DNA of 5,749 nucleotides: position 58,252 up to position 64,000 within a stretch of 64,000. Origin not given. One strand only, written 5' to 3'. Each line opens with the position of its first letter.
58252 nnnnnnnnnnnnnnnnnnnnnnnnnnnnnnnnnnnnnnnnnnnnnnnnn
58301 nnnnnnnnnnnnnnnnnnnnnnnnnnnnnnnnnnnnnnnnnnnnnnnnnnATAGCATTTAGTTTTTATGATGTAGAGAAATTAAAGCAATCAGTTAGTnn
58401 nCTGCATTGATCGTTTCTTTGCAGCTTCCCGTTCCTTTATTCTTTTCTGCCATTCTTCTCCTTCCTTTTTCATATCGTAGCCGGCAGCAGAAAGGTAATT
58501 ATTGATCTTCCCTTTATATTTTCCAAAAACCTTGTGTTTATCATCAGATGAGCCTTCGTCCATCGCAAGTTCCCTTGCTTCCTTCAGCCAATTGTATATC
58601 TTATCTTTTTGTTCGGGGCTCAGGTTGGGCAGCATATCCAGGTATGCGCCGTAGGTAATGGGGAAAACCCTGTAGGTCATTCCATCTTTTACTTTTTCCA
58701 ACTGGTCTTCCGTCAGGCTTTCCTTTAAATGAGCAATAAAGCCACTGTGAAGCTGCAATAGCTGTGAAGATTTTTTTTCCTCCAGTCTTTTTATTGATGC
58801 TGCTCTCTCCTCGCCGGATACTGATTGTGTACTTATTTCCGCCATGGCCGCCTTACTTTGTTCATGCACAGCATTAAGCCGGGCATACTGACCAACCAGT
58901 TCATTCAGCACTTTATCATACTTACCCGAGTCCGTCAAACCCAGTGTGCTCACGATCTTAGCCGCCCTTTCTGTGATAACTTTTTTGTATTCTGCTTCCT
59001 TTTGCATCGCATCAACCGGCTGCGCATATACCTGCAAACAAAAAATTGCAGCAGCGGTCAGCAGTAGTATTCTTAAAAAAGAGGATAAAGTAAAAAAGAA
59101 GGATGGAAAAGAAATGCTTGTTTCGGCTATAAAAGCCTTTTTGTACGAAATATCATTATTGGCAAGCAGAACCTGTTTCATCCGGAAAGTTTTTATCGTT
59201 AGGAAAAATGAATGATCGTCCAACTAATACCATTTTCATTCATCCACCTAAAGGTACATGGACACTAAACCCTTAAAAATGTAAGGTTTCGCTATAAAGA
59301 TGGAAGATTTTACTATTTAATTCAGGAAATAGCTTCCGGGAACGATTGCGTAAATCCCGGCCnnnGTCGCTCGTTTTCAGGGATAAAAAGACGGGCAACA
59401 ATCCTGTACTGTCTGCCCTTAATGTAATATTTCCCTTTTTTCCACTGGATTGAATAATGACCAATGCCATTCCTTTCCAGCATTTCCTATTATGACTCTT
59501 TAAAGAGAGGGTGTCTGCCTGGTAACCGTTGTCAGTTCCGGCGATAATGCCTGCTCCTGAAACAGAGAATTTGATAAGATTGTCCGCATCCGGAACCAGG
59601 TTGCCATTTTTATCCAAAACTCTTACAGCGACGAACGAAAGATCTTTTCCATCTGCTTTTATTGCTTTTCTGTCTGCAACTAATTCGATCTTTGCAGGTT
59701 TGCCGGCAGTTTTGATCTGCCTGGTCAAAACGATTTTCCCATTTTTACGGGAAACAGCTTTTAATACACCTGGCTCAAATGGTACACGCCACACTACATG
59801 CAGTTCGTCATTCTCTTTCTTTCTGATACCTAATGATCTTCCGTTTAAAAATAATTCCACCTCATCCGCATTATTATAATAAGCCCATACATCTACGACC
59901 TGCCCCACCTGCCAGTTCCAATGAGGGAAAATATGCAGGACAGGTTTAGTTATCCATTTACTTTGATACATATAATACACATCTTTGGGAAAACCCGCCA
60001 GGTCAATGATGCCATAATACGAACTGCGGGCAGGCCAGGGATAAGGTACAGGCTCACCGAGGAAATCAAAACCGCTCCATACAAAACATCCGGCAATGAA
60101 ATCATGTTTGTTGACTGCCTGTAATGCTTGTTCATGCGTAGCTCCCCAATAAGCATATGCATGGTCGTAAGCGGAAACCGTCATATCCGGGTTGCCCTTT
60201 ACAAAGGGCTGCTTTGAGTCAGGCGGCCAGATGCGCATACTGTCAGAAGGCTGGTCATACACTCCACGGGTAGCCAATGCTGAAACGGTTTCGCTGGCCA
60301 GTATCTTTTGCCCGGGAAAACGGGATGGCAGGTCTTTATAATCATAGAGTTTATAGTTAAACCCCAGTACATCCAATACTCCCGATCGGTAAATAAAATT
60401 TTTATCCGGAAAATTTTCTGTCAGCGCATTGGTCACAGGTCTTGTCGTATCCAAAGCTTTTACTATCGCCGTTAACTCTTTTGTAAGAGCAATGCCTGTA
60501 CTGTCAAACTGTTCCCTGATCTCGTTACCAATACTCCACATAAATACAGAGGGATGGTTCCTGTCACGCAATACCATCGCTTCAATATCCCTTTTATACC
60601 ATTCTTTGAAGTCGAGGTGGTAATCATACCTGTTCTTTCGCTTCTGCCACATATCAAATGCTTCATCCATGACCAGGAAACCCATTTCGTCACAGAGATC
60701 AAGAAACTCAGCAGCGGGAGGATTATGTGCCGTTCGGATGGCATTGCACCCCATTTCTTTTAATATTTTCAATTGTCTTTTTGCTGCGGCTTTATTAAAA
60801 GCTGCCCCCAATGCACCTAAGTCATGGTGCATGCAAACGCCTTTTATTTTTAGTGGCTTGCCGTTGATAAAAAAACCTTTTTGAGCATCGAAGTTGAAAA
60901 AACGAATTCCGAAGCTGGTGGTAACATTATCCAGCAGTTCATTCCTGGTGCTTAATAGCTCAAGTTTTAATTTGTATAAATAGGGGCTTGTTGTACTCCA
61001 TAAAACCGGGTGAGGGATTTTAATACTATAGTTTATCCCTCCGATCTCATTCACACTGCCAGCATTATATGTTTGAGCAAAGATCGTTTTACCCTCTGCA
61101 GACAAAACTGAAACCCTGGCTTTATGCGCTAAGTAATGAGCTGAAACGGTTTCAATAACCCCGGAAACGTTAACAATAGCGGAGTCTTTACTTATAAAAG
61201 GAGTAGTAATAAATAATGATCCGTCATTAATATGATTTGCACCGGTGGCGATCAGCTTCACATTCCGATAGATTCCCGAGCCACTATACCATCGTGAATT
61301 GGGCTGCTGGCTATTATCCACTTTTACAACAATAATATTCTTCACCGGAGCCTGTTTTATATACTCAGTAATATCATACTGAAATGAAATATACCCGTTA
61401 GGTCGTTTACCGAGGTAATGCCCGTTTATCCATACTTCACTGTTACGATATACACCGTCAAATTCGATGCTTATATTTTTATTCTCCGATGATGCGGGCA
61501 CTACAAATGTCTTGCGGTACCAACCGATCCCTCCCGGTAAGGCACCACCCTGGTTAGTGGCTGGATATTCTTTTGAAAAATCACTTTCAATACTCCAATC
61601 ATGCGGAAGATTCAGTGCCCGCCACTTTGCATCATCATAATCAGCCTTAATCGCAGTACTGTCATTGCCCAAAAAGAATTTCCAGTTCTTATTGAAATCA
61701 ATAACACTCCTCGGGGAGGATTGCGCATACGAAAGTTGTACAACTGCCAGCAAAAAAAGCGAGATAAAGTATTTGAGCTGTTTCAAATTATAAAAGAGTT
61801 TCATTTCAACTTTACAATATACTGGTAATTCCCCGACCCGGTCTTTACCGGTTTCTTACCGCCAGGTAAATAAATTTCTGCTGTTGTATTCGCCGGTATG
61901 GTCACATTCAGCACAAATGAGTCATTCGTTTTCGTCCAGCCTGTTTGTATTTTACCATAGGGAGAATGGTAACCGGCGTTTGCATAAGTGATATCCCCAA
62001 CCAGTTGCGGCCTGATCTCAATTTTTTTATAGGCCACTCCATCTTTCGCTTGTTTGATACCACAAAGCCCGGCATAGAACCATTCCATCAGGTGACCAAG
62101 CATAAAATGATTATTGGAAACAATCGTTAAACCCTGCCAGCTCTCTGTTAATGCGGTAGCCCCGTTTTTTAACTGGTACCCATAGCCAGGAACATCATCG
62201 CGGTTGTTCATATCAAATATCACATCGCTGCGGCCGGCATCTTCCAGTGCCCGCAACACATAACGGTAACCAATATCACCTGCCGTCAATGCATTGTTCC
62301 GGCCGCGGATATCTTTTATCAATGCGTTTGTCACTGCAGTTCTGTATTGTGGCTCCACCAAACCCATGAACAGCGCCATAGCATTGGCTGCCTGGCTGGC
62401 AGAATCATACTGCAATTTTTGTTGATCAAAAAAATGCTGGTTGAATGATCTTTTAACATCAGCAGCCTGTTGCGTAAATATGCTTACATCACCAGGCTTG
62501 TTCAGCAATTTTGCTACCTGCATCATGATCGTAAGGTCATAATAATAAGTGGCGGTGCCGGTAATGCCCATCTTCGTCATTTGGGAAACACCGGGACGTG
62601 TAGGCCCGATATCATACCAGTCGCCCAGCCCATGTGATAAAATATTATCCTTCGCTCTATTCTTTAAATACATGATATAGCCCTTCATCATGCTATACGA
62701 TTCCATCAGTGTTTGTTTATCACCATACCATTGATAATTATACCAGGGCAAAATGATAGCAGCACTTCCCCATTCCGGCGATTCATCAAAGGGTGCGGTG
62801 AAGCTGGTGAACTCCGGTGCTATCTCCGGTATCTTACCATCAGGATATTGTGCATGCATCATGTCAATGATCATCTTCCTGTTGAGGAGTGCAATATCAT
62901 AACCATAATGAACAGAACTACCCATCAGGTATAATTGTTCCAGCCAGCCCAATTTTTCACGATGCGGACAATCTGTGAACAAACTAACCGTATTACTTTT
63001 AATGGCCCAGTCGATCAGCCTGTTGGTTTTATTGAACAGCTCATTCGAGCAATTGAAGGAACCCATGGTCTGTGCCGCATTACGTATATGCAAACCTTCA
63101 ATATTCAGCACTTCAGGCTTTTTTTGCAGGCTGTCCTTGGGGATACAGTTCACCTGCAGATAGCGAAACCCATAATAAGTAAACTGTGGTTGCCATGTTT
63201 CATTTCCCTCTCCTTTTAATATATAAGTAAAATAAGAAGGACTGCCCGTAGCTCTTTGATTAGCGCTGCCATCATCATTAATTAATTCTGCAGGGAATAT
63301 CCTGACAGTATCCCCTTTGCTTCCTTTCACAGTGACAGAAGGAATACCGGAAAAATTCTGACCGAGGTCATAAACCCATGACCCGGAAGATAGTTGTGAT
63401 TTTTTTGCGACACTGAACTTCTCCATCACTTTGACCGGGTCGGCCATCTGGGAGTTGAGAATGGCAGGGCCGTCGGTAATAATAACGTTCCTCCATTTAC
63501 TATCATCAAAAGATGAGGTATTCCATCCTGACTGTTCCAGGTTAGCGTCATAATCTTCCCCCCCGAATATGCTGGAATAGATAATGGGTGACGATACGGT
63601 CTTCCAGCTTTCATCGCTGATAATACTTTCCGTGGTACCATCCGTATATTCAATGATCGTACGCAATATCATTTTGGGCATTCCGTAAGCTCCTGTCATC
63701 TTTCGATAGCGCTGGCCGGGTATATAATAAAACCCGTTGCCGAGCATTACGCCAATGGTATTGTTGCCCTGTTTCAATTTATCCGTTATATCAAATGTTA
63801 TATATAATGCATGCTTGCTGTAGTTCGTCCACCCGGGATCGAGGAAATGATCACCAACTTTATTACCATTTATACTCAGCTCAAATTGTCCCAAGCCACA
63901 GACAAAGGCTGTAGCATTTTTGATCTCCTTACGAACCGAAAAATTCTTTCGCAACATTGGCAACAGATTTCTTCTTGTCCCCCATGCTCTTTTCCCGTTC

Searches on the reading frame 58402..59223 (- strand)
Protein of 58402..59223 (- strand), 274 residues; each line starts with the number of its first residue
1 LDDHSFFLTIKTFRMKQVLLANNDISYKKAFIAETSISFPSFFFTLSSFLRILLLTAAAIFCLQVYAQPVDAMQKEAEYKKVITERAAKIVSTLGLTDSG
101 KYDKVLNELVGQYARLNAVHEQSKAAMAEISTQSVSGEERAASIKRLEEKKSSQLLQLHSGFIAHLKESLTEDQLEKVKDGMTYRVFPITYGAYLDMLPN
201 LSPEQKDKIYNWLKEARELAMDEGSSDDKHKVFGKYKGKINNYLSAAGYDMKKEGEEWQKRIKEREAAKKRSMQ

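Call 9: search_protein_families(library=pfam, proteins=[window:58402-59223:-])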
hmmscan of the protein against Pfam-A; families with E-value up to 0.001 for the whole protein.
window:58402-59223:- (274 aa): 2 families
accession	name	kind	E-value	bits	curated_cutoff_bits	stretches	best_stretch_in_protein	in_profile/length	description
PF12875.12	DUF3826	-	7.2e-64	215.8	25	1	81-263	2-185/186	Protein of unknown function (DUF3826)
PF04108.17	ATG17_like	-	0.00091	19.2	43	0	97-195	208-309/355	Autophagy protein ATG17-like domain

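Call 28: find_related_loci(query=A1, collection=metagenome_contigs, flank=8000)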
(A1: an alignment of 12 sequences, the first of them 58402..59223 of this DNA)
Query A1 (274 aa) in metagenome_contigs; peptide patterns used: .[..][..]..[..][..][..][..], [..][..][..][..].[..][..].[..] (x = any residue, [..] = any of these).
600 stretches matched a pattern (row limit reached: there are more); 439 encode a relative of the query (tblastn E <= 1e-3); the best 80 are kept; 80 distinct loci.
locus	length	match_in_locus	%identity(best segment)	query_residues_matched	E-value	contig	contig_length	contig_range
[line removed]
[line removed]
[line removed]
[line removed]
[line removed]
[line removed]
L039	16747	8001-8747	53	8-270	1e-79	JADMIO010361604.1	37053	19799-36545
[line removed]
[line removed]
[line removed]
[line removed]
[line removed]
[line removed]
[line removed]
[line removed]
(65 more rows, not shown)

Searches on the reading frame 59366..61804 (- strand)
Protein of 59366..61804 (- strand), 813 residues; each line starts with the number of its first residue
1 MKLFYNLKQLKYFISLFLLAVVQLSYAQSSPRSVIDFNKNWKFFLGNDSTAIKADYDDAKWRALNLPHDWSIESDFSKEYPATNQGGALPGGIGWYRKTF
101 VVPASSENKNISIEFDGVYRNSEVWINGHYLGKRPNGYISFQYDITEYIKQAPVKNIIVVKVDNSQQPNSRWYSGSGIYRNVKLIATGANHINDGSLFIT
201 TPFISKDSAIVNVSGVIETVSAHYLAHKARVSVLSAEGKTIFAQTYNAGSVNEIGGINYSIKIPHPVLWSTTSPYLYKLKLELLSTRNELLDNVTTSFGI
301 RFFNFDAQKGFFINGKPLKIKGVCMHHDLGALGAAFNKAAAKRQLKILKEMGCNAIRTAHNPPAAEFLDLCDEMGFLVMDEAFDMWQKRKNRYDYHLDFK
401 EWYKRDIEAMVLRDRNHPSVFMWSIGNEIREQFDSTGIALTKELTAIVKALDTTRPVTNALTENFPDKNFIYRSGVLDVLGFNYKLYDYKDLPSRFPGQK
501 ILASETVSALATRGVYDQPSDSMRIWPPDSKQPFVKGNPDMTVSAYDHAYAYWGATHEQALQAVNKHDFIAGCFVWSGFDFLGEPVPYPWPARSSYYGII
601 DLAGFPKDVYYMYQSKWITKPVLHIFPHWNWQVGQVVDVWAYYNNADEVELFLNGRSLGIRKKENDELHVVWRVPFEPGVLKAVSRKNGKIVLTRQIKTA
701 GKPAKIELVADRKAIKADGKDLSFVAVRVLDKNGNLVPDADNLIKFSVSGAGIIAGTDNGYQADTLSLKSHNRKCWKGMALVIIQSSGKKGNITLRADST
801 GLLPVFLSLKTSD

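Call 9: search_protein_families(library=pfam, proteins=[window:59366-61804:-])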
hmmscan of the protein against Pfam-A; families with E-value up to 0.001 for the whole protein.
window:59366-61804:- (813 aa): 10 families
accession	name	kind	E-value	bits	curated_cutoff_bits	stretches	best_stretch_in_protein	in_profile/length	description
PF18565.7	Glyco_hydro2_C5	-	9.3e-34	115.8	32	1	706-802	1-97/103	Glycoside hydrolase family 2 C-terminal domain 5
PF02837.24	Glyco_hydro_2_N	-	2.8e-33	115.7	28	1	37-186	4-167/169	Glycosyl hydrolases family 2, sugar binding domain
PF02836.23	Glyco_hydro_2_C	-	5.7e-33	114.8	21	1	309-461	6-162/302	Glycosyl hydrolases family 2, TIM barrel domain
PF16355.11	DUF4982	-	3.1e-22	78.7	23.9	1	634-692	1-60/61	Domain of unknown function (DUF4982)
PF00703.27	Glyco_hydro_2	-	5.2e-14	53.4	23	1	191-301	2-109/109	Glycosyl hydrolases family 2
PF22666.2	Glyco_hydro_2_N2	-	3.4e-09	37.4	27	1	95-166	51-121/167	Glycosyl hydrolase 2 galactose-binding domain-like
PF09134.16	Invasin_D3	-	4.2e-06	27.6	33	1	703-770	2-69/98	Invasin, domain 3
PF13364.12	BetaGal_ABD2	-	1.2e-05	26.5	23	1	56-165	1-109/112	Beta-galactosidase second all-beta domain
PF02369.22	Big_1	-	0.00012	22.6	34.9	1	706-751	2-45/93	Bacterial Ig-like domain (group 1)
PF21467.3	BetaGal_gal-bd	-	0.00038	21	27.3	0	94-133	2-39/62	Beta-galactosidase, galactose-binding domain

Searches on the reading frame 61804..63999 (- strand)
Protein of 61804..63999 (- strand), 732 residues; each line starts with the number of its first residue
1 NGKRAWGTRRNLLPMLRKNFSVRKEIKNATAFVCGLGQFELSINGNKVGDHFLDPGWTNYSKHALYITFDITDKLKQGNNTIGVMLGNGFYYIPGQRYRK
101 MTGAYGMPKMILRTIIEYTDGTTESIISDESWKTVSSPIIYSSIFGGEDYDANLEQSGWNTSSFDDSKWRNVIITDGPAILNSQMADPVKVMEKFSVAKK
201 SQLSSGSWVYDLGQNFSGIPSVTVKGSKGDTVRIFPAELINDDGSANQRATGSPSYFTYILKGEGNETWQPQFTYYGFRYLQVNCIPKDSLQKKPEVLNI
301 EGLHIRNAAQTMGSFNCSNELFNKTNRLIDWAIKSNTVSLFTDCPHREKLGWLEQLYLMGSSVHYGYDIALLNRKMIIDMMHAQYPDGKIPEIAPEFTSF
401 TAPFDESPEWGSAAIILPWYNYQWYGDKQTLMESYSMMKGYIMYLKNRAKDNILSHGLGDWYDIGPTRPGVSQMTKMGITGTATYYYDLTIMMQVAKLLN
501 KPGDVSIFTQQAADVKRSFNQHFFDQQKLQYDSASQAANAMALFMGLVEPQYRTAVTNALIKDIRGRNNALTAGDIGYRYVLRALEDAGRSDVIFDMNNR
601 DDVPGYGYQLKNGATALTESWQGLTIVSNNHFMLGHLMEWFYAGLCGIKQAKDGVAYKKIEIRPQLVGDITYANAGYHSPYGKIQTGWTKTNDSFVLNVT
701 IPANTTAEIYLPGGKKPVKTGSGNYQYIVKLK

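Call 9: search_protein_families(library=pfam, proteins=[window:61804-63963:-])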
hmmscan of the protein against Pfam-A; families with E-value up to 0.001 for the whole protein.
window:61804-63963:- (720 aa): 4 families
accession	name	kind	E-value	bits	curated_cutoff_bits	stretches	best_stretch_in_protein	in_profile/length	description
PF17389.8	Bac_rhamnosid6H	-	2e-87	294.1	24.5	1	299-631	2-337/339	Bacterial alpha-L-rhamnosidase 6 hairpin glycosidase domain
PF08531.16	Bac_rhamnosid_N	-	1.1e-56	191.8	25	1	12-181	1-172/172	Alpha-L-rhamnosidase N-terminal domain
PF05592.18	Bac_rhamnosid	-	2e-24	85.9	22.2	1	190-281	2-91/102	Bacterial alpha-L-rhamnosidase concanavalin-like domain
PF17390.7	Bac_rhamnosid_C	-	2.5e-20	72.5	22.1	1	635-712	1-76/78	Bacterial alpha-L-rhamnosidase C-terminal domain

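Call 16: find_encoding_contigs(protein=window:61804-63963:-, flank=10000, max_places=4)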
Protein window:61804-63963:- (720 aa): no gene with exactly this product is on record in the collection.

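Call 58: find_homologous_proteins(query=window:61804-63999:-, max_evalue=1e-100)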
Query window:61804-63999:- (732 aa): 7975 proteins with E <= 1e-100 among 8000 candidates; the best 120 are listed.
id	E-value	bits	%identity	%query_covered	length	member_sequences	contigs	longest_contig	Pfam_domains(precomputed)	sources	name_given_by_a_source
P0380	0.0e+0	1712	100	100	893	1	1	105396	PF17389.9,PF08531.17,PF17390.8,PF25788.3,PF05592.19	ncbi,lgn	ncbi:MAG TPA: family 78 glycoside hydrolase catalytic domain [Chitinophagaceae bacterium]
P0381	0.0e+0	1434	81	100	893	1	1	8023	PF17389.9,PF08531.17,PF17390.8,PF25788.3,PF05592.19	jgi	jgi:alpha-L-rhamnosidase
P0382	0.0e+0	1427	81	100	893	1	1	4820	PF17389.9,PF08531.17,PF17390.8,PF25788.3,PF05592.19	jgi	jgi:hypothetical protein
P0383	0.0e+0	1423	81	100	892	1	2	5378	PF17389.9,PF08531.17,PF17390.8,PF25788.3,PF05592.19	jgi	jgi:alpha-L-rhamnosidase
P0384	0.0e+0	1383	79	100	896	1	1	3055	PF17389.9,PF08531.17,PF17390.8,PF25788.3,PF05592.19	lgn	-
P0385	0.0e+0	1358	78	100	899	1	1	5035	PF17389.9,PF08531.17,PF17390.8,PF25788.3,PF05592.19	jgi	jgi:alpha-L-rhamnosidase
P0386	0.0e+0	1336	76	100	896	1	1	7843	PF17389.9,PF08531.17,PF17390.8,PF25788.3,PF05592.19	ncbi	ncbi:MAG: family 78 glycoside hydrolase catalytic domain [Chitinophagales bacterium]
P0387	0.0e+0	1332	76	100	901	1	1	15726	PF17389.9,PF08531.17,PF17390.8,PF25788.3,PF05592.19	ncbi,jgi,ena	-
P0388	0.0e+0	1329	75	100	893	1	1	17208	PF17389.9,PF08531.17,PF17390.8,PF25788.3,PF05592.19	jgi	jgi:hypothetical protein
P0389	0.0e+0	1325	76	100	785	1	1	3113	PF17389.9,PF08531.17,PF17390.8,PF05592.19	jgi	jgi:hypothetical protein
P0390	0.0e+0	1323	76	100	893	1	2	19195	PF17389.9,PF08531.17,PF17390.8,PF25788.3,PF05592.19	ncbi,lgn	-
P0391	0.0e+0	1323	74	100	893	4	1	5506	PF17389.9,PF08531.17,PF17390.8,PF25788.3,PF05592.19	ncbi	-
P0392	0.0e+0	1323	75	100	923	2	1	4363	PF17389.9,PF08531.17,PF17390.8,PF25788.3,PF05592.19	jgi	jgi:alpha-L-rhamnosidase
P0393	0.0e+0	1322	77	98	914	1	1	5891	PF17389.9,PF08531.17,PF17390.8,PF25788.3,PF05592.19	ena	-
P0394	0.0e+0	1318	74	100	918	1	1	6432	PF17389.9,PF08531.17,PF17390.8,PF25788.3,PF05592.19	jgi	jgi:alpha-L-rhamnosidase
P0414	0.0e+0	1256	70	100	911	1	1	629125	PF17389.9,PF08531.17,PF17390.8,PF25788.3,PF05592.19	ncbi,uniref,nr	ncbi:family 78 glycoside hydrolase catalytic domain [Terrimonas pollutisoli]|uniref:family 78 glycos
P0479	0.0e+0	1206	68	100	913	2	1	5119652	PF17389.9,PF08531.17,PF17390.8,PF25788.3,PF05592.19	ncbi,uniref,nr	ncbi:family 78 glycoside hydrolase catalytic domain [Lacibacter sediminis]|uniref:alpha-L-rhamnosida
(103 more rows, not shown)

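Call 59: find_encoding_contigs(protein=P0380, flank=10000, max_places=2)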
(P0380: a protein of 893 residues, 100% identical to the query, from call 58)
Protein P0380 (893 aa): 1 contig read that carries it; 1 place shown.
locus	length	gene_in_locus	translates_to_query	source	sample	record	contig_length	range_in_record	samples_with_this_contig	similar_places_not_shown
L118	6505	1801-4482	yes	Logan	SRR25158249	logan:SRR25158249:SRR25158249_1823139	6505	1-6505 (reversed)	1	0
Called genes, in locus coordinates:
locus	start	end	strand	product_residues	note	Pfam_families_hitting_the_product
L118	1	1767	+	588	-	?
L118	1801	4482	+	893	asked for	PF25788:Ig_Rha78A_N, PF08531:Bac_rhamnosid_N, PF05592:Bac_rhamnosid, PF17389:Bac_rhamnosid6H, PF17390:Bac_rhamnosid_C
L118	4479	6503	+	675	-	?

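Call 60: find_encoding_contigs(protein=P0414, flank=10000, max_places=1)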
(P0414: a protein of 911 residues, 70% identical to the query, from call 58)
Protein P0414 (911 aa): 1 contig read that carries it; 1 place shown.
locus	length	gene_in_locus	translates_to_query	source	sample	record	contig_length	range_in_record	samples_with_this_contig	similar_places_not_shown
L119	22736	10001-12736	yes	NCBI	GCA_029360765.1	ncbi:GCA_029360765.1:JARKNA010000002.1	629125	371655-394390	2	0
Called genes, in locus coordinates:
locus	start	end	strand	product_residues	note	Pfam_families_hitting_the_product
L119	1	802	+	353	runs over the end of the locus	PF01408:GFO_IDH_MocA, PF02894:GFO_IDH_MocA_C, PF22725:GFO_IDH_MocA_C3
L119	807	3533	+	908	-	-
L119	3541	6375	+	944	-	PF14498:Glyco_hyd_65N_2, PF22124:Glyco_hydro_95_cat, PF21307:Glyco_hydro_95_C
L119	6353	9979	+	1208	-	PF02837:Glyco_hydro_2_N, PF22666:Glyco_hydro_2_N2, PF00703:Glyco_hydro_2, PF02836:Glyco_hydro_2_C, PF16355:DUF4982, PF11721:Malectin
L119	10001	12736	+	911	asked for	PF25788:Ig_Rha78A_N, PF08531:Bac_rhamnosid_N, PF05592:Bac_rhamnosid, PF17389:Bac_rhamnosid6H, PF17390:Bac_rhamnosid_C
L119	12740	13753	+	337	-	PF08240:ADH_N, PF16912:Glu_dehyd_C, PF01262:AlaDh_PNT_C (faint), PF00107:ADH_zinc_N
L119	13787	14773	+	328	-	PF00248:Aldo_ket_red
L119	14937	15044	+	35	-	PF18565:Glyco_hydro2_C5 (weak)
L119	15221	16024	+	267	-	PF12875:DUF3826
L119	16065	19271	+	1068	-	PF13620:CarboxypepD_reg, PF13715:CarbopepD_reg_2, PF07715:Plug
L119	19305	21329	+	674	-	PF14322:SusD-like_3, PF07980:SusD_RagB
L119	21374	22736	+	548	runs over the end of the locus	-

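Call 61: find_encoding_contigs(protein=P0479, flank=10000, max_places=1)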
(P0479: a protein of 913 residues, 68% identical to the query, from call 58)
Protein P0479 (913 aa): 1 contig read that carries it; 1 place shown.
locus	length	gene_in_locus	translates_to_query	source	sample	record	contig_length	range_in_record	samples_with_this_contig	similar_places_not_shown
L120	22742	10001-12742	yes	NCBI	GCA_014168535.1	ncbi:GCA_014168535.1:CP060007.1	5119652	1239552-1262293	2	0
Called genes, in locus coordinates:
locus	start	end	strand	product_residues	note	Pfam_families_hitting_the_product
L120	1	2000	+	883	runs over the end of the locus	-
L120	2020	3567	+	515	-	PF12708:Pect-lyase_RHGA_epim, PF00295:Glyco_hydro_28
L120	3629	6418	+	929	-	PF14498:Glyco_hyd_65N_2, PF02837:Glyco_hydro_2_N (weak), PF14498:Glyco_hyd_65N_2, PF22124:Glyco_hydro_95_cat, PF21307:Glyco_hydro_95_C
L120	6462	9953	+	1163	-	PF02837:Glyco_hydro_2_N, PF22666:Glyco_hydro_2_N2, PF00703:Glyco_hydro_2, PF02836:Glyco_hydro_2_C, PF16355:DUF4982, PF11721:Malectin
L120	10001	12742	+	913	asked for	PF25788:Ig_Rha78A_N, PF08531:Bac_rhamnosid_N, PF05592:Bac_rhamnosid, PF17389:Bac_rhamnosid6H, PF17390:Bac_rhamnosid_C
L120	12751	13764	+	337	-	PF08240:ADH_N, PF16912:Glu_dehyd_C (weak), PF00107:ADH_zinc_N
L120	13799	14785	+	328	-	PF00248:Aldo_ket_red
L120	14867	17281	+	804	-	PF02837:Glyco_hydro_2_N, PF13364:BetaGal_ABD2 (faint), PF22666:Glyco_hydro_2_N2 (weak), PF00703:Glyco_hydro_2, PF02836:Glyco_hydro_2_C, PF16355:DUF4982, PF09134:Invasin_D3, PF18565:Glyco_hydro2_C5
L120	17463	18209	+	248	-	PF12875:DUF3826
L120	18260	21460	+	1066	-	PF13620:CarboxypepD_reg, PF13715:CarbopepD_reg_2, PF07715:Plug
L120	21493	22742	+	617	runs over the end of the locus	PF14322:SusD-like_3, PF07980:SusD_RagB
